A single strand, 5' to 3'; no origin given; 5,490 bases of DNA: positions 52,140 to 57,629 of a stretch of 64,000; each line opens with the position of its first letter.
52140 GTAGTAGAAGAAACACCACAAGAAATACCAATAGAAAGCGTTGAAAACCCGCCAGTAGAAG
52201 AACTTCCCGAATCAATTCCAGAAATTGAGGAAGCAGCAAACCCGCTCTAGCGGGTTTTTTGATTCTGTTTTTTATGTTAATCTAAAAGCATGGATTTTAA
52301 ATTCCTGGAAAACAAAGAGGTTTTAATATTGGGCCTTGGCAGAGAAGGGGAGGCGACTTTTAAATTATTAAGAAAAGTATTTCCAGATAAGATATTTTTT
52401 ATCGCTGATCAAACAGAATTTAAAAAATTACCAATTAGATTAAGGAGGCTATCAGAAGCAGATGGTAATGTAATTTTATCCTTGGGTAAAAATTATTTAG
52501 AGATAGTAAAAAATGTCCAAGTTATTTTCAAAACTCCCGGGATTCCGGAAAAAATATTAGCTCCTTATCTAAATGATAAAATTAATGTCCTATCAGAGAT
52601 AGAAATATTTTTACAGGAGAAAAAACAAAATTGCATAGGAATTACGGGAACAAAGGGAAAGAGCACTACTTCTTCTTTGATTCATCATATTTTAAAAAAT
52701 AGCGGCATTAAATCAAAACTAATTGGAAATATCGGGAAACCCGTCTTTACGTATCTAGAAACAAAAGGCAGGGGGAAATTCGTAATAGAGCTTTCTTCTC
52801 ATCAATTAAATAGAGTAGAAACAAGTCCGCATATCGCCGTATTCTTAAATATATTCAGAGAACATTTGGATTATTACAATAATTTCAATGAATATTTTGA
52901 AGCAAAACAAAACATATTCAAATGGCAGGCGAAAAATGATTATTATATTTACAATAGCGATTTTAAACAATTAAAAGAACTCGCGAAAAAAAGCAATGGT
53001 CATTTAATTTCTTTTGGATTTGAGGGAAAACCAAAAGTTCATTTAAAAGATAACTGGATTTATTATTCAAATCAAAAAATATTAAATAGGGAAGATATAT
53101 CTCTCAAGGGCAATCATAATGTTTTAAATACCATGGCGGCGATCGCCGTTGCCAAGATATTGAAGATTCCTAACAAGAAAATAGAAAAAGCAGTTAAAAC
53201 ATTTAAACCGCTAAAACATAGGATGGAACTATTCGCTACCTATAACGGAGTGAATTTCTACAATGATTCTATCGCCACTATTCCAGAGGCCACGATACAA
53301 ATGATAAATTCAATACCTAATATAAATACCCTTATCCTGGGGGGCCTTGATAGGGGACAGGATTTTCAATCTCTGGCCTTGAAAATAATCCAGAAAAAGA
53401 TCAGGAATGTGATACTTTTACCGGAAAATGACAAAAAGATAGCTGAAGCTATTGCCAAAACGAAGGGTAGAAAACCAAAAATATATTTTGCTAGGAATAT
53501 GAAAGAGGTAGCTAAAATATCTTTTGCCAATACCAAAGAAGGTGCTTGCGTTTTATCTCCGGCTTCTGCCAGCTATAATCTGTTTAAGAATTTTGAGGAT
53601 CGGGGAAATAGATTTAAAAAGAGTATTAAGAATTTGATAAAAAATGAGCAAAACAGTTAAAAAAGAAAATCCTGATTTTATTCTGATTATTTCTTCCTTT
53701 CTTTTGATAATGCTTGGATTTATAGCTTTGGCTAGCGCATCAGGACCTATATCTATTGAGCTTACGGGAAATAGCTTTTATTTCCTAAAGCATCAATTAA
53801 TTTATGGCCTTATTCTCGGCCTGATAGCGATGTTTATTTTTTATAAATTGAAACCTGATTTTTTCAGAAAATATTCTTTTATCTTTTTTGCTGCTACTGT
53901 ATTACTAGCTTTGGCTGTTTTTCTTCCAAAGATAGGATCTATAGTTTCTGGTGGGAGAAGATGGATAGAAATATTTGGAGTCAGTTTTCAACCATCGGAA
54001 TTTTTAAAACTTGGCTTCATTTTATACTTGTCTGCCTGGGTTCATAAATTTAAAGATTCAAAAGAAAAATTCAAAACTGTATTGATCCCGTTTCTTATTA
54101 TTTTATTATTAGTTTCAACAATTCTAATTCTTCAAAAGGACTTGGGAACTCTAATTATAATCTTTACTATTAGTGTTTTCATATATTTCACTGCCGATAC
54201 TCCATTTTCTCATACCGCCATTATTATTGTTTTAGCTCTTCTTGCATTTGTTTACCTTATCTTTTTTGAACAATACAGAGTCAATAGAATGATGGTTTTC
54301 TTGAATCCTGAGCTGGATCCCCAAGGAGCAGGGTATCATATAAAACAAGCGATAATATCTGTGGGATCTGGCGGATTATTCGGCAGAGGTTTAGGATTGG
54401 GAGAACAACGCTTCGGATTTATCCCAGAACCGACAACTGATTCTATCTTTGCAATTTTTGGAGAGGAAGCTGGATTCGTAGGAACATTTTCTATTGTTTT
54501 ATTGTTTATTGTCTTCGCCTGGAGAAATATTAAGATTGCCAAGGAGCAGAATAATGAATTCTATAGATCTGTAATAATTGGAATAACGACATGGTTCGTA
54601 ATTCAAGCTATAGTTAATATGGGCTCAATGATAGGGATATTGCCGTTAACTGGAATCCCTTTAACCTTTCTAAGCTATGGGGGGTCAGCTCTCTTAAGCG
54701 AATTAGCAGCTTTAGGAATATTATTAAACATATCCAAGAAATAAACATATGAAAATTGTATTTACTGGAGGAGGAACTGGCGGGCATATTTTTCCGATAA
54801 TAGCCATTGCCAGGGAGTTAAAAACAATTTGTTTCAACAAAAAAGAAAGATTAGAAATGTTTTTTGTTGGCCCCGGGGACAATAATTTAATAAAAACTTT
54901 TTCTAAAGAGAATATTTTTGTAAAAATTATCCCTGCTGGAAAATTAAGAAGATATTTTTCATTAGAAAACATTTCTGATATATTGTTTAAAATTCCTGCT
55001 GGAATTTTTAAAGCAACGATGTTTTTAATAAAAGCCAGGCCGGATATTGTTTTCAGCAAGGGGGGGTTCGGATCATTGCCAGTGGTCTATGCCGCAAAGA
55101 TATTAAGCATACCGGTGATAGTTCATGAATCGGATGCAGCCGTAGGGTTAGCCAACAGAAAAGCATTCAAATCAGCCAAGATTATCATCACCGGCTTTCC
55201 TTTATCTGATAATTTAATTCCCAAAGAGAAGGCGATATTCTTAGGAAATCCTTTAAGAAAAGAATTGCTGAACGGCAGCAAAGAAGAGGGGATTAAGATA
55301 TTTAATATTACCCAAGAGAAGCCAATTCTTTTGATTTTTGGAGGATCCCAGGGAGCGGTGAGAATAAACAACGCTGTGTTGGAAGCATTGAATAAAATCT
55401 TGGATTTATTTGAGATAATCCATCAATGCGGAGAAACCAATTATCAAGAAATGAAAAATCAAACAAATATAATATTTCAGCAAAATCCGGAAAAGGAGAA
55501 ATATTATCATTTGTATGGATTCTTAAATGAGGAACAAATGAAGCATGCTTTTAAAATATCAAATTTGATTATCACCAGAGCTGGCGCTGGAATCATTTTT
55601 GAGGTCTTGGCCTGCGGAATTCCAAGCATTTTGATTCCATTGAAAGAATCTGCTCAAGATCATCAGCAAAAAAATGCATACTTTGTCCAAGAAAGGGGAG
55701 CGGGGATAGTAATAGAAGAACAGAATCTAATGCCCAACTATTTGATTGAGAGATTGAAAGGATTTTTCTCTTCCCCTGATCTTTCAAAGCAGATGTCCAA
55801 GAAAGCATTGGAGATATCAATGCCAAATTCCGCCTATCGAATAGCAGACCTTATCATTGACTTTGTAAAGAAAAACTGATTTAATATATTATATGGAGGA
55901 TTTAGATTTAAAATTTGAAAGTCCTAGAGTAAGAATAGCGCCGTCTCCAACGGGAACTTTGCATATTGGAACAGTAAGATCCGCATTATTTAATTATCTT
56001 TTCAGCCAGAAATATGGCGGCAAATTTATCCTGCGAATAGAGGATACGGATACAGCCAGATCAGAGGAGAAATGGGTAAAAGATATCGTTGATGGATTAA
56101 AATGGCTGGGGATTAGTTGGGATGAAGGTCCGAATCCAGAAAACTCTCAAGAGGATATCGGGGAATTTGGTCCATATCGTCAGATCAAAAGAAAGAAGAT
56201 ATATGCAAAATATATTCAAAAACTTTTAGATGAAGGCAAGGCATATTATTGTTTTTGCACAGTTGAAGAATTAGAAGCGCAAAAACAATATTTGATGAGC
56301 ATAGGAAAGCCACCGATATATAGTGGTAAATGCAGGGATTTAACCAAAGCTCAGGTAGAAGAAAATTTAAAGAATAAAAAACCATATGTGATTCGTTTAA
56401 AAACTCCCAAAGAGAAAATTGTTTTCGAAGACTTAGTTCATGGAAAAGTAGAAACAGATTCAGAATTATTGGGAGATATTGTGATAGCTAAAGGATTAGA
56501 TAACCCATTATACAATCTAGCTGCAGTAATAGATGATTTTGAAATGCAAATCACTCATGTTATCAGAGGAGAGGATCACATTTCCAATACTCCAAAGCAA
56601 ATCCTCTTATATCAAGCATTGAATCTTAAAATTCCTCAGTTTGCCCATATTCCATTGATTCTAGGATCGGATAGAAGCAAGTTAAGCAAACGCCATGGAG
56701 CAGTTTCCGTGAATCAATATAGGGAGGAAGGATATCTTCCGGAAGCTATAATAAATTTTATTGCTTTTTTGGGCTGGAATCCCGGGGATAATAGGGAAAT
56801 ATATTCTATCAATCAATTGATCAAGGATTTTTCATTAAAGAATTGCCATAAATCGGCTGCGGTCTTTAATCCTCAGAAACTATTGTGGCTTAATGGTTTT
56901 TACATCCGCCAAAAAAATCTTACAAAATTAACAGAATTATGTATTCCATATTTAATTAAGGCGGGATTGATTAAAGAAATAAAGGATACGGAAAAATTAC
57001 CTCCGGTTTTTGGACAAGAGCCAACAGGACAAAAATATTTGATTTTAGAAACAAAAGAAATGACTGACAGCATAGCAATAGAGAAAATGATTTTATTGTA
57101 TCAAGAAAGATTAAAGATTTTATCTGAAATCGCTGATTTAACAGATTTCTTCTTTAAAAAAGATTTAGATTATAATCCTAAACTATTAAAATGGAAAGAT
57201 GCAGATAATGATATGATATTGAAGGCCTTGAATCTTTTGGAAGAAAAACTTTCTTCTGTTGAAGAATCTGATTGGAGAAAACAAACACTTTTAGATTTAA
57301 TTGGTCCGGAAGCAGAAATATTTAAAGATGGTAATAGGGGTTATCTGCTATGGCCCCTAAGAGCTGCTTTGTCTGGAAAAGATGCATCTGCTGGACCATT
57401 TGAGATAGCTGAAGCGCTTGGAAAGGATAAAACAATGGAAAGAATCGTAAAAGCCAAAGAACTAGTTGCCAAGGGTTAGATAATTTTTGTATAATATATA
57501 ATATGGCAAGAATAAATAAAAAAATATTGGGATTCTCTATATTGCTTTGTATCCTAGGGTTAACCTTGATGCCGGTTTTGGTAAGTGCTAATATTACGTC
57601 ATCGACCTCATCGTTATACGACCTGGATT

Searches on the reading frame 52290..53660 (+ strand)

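Call 90: search_protein_families(library=pfam, proteins=[window:52290-53660:+], max_evalue=0.00001)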
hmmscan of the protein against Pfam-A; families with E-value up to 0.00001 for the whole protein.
window:52290-53660:+ (456 aa): 2 families
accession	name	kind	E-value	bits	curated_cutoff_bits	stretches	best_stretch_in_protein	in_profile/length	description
PF08245.18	Mur_ligase_M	-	3.9e-34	118.8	24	1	118-288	1-200/200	Mur ligase middle domain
PF02875.26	Mur_ligase_C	-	2.1e-08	35.5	28.4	1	310-422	1-122/127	Mur ligase, glutamate ligase domain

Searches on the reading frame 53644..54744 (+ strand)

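Call 90: search_protein_families(library=pfam, proteins=[window:53644-54744:+], max_evalue=0.00001)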
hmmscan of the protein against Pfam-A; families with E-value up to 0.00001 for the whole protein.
window:53644-54744:+ (366 aa): 1 family
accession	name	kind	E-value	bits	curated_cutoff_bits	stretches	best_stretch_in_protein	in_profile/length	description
PF01098.24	FTSW_RODA_SPOVE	-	1.3e-98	330.7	26.4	1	15-365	5-352/356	Cell cycle protein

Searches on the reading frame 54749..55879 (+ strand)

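Call 91: search_protein_families(library=pfam, proteins=[window:54749-55879:+], max_evalue=0.00001)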
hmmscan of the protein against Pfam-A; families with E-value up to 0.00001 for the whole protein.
window:54749-55879:+ (376 aa): 2 families
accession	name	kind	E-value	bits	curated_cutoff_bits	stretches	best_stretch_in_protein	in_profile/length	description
PF04101.22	Glyco_tran_28_C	-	2.2e-34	119.3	22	1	194-355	2-156/166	Glycosyltransferase family 28 C-terminal domain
PF03033.26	Glyco_transf_28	-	2.8e-26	92.7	26.2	1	3-144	1-135/139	Glycosyltransferase family 28 N-terminal domain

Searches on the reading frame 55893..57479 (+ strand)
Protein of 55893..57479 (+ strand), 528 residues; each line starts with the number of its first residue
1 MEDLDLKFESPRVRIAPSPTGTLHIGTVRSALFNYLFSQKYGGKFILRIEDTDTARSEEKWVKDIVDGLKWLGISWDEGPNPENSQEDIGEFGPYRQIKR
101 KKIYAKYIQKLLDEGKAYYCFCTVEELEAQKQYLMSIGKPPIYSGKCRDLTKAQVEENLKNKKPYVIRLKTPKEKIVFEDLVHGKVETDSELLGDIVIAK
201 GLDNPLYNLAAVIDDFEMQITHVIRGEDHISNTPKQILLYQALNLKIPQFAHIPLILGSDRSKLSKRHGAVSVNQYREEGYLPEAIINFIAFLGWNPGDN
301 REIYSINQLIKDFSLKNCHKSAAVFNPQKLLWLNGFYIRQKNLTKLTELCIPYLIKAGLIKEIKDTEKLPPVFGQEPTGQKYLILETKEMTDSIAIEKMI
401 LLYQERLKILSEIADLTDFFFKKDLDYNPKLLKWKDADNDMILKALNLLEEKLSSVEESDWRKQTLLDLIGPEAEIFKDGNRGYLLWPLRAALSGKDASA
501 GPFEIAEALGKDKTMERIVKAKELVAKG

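Call 91: search_protein_families(library=pfam, proteins=[window:55893-57479:+], max_evalue=0.00001)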
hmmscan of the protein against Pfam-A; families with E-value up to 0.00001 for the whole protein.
window:55893-57479:+ (528 aa): 2 families
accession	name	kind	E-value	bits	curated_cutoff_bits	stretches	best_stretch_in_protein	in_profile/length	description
PF00749.27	tRNA-synt_1c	-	3.5e-100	335.4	23.4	1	12-332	3-314/314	tRNA synthetases class I (E and Q), catalytic domain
PF19269.4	Anticodon_2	-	4.2e-25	89.2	23.6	1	389-521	10-140/141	Anticodon binding domain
